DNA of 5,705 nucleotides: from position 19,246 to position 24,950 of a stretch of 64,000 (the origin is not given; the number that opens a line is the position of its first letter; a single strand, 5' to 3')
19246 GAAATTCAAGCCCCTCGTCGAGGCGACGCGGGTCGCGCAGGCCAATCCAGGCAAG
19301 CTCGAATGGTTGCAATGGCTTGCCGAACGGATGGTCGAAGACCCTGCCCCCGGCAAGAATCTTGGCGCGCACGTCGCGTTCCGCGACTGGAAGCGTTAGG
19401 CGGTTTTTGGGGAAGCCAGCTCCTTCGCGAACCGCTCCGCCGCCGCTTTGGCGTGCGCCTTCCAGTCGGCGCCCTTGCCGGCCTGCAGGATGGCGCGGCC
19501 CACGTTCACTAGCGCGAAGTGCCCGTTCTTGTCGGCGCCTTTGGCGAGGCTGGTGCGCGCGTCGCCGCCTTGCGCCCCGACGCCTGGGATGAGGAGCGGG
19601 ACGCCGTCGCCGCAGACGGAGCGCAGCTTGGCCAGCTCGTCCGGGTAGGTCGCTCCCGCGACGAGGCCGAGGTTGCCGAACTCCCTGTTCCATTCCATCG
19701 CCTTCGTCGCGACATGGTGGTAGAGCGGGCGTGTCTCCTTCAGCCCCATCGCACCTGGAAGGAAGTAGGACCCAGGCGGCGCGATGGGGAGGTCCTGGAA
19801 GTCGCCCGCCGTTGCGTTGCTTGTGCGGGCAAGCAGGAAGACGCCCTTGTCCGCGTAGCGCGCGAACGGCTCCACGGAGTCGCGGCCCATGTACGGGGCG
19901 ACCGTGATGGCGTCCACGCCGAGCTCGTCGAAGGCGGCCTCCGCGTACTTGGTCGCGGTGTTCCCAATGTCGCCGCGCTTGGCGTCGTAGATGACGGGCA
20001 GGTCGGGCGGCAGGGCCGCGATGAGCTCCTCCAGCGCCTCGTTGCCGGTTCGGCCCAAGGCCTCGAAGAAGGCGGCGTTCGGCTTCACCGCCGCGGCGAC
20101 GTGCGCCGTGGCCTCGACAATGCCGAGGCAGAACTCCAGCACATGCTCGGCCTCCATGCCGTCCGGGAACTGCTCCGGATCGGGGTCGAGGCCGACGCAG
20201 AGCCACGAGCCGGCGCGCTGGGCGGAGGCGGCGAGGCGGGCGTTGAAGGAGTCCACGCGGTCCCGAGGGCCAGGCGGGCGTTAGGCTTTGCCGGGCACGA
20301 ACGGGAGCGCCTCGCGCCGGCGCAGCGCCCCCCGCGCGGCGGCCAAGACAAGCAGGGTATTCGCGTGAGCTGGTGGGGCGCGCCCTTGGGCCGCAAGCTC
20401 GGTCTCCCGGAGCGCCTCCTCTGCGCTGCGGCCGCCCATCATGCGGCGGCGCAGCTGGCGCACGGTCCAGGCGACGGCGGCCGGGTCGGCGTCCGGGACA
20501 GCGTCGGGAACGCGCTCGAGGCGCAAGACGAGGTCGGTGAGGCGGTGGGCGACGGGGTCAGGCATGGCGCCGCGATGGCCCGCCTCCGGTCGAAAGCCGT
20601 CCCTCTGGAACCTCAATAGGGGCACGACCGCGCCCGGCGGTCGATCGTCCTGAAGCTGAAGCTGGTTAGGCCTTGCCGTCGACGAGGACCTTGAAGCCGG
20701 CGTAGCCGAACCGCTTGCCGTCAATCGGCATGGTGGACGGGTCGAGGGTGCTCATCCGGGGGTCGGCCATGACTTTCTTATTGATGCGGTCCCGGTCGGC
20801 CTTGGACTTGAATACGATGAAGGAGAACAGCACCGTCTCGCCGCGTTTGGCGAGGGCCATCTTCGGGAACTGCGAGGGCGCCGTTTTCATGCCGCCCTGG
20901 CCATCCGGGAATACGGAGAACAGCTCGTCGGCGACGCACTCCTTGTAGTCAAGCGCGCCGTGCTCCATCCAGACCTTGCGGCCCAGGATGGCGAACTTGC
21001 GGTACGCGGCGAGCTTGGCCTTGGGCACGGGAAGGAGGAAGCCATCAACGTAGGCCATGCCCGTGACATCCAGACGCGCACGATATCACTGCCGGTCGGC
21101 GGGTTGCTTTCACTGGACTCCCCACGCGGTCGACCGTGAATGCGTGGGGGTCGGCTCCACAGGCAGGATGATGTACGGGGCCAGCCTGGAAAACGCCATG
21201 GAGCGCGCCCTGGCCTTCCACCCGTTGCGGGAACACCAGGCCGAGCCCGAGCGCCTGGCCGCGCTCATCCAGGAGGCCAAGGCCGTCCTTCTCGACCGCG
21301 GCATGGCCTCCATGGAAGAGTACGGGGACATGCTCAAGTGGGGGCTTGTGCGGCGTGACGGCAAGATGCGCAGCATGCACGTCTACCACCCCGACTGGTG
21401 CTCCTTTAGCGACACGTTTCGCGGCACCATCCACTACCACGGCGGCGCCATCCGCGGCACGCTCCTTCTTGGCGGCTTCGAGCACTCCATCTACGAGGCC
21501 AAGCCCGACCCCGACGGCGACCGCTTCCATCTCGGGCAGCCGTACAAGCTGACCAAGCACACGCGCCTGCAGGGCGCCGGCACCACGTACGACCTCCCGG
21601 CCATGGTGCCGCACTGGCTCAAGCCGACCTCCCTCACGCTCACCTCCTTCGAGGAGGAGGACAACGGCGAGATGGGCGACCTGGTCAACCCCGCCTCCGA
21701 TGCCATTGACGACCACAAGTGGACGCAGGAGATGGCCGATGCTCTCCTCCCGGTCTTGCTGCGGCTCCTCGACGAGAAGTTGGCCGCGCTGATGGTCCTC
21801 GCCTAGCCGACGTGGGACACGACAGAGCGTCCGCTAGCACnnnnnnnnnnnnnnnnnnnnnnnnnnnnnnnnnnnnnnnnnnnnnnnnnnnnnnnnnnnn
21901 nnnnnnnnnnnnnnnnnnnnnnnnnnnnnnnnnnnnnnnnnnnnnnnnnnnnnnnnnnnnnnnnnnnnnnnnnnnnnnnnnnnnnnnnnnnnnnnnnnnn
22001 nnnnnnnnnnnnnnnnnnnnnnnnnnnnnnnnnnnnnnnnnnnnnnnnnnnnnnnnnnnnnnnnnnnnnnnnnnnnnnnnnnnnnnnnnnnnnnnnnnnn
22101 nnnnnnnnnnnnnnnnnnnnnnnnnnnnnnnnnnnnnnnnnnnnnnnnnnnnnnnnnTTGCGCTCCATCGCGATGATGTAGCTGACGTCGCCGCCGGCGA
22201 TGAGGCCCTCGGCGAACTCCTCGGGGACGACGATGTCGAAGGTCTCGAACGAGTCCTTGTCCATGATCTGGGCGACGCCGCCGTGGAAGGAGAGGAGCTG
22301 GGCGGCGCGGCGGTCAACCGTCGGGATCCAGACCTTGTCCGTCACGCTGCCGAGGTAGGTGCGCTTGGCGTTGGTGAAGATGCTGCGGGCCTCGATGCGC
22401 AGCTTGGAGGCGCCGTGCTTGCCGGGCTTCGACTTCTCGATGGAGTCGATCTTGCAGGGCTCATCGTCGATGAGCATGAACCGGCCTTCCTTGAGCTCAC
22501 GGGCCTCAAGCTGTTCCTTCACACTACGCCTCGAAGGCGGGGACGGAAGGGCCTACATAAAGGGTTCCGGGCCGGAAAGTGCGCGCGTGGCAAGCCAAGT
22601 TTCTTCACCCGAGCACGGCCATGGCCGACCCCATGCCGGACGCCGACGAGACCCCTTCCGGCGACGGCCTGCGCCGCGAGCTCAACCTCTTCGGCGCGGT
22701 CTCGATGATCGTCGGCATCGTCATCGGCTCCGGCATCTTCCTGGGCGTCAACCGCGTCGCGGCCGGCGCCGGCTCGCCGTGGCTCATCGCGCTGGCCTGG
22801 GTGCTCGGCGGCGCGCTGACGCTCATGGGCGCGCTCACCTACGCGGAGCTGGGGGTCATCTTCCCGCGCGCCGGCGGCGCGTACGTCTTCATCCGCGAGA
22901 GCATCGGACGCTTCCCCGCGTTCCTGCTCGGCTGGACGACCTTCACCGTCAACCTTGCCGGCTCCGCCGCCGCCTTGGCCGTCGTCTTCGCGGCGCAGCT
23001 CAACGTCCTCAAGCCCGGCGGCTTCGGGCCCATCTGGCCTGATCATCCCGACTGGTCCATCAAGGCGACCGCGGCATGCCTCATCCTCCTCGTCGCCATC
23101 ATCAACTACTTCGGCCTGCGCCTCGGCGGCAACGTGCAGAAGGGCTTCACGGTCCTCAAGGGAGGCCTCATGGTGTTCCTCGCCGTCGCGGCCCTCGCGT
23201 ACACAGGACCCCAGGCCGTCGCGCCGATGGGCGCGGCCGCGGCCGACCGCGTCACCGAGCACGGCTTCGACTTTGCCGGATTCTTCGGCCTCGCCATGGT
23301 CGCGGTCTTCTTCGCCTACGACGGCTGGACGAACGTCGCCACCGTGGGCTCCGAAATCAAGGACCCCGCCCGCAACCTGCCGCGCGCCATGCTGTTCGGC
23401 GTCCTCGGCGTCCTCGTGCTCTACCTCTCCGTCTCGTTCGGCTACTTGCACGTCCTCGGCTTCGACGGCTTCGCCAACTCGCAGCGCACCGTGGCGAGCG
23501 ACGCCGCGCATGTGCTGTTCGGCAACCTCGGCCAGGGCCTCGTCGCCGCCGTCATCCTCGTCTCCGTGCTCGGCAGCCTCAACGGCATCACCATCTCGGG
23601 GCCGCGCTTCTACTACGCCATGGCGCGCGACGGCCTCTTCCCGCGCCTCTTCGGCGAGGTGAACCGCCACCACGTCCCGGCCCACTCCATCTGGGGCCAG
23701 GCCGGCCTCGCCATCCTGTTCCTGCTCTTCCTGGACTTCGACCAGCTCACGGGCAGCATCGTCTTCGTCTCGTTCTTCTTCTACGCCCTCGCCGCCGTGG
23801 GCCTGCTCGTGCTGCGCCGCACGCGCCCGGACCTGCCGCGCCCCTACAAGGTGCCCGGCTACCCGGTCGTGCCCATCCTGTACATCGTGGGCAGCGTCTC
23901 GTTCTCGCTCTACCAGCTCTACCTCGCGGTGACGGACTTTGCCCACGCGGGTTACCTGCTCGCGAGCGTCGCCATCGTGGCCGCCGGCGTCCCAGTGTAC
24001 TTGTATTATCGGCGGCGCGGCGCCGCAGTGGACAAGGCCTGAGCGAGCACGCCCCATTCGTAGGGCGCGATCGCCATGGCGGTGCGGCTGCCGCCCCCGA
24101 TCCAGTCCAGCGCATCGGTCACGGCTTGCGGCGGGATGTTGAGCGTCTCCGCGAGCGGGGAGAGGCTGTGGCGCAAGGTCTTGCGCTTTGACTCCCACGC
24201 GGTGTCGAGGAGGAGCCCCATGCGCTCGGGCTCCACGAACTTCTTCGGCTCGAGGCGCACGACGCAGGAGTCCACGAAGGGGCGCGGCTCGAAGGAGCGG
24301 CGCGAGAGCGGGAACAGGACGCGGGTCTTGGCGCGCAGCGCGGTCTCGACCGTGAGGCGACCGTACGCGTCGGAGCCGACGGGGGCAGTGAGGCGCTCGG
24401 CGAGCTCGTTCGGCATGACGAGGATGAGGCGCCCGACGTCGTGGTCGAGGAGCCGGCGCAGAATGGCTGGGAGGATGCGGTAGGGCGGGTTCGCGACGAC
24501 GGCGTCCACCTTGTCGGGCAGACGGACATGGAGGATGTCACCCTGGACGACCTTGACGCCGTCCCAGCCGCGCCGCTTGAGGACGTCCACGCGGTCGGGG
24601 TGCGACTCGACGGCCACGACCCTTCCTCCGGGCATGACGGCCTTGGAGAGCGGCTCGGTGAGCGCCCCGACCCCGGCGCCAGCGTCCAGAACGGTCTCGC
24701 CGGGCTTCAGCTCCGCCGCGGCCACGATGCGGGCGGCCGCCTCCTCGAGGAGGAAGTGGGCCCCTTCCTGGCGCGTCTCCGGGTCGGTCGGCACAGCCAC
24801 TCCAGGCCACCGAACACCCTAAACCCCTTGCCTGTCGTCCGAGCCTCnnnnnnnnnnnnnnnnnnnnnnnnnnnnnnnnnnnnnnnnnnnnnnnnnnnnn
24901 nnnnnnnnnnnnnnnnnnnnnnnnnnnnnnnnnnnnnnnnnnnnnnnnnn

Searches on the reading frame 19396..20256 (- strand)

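Call 38: search_protein_families(library=pfam, proteins=[window:19396-20256:-], max_evalue=0.001)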
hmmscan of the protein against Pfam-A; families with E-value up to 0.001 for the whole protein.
window:19396-20256:- (286 aa): 1 family
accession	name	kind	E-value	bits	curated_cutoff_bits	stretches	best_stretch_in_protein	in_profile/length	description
PF00215.30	OMPdecase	-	4e-30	105.8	27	1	19-261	3-213/221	Orotidine 5'-phosphate decarboxylase / HUMPS family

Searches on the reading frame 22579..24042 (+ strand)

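Call 38: search_protein_families(library=pfam, proteins=[window:22579-24042:+], max_evalue=0.001)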
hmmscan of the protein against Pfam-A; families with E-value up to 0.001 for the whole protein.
window:22579-24042:+ (487 aa): 2 families
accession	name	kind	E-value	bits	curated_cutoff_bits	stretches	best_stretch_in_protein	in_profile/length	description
PF13520.12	AA_permease_2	-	1.1e-67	229.3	27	1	35-445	1-399/427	Amino acid permease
PF00324.27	AA_permease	-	4.4e-44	151.4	24.6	1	40-470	2-444/470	Amino acid permease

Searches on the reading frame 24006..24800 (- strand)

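Call 38: search_protein_families(library=pfam, proteins=[window:24006-24800:-], max_evalue=0.001)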
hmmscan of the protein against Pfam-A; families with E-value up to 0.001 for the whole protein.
window:24006-24800:- (264 aa): 9 families
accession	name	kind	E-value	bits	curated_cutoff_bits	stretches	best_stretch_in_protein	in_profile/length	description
PF00398.26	RrnaAD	-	7.9e-31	107.6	24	1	11-214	7-224/263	Ribosomal RNA adenine dimethylase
PF13649.12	Methyltransf_25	-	4e-08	34.3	27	1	37-104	1-72/97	Methyltransferase domain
PF08241.18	Methyltransf_11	-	2.1e-06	28.7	21.2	1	38-104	1-67/95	Methyltransferase domain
PF08704.16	GCD14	-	2.1e-06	28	26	1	23-73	30-80/247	tRNA methyltransferase complex GCD14 subunit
PF13847.12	Methyltransf_31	-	6.5e-06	26.3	27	1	32-104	2-81/145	Methyltransferase domain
PF01728.25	FtsJ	-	1.1e-05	25.9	24.1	1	28-101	15-87/181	FtsJ-like methyltransferase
PF05175.20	MTS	-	1.1e-05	25.6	23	1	32-109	30-110/170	Methyltransferase small domain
PF02475.24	TRM5-TYW2_MTfase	-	4.2e-05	24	28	1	21-108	24-115/164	TRM5/TYW2 methyltransferase domain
PF01135.25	PCMT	-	0.00012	22.3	20.3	1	23-87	63-131/210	Protein-L-isoaspartate(D-aspartate) O-methyltransferase (PCMT)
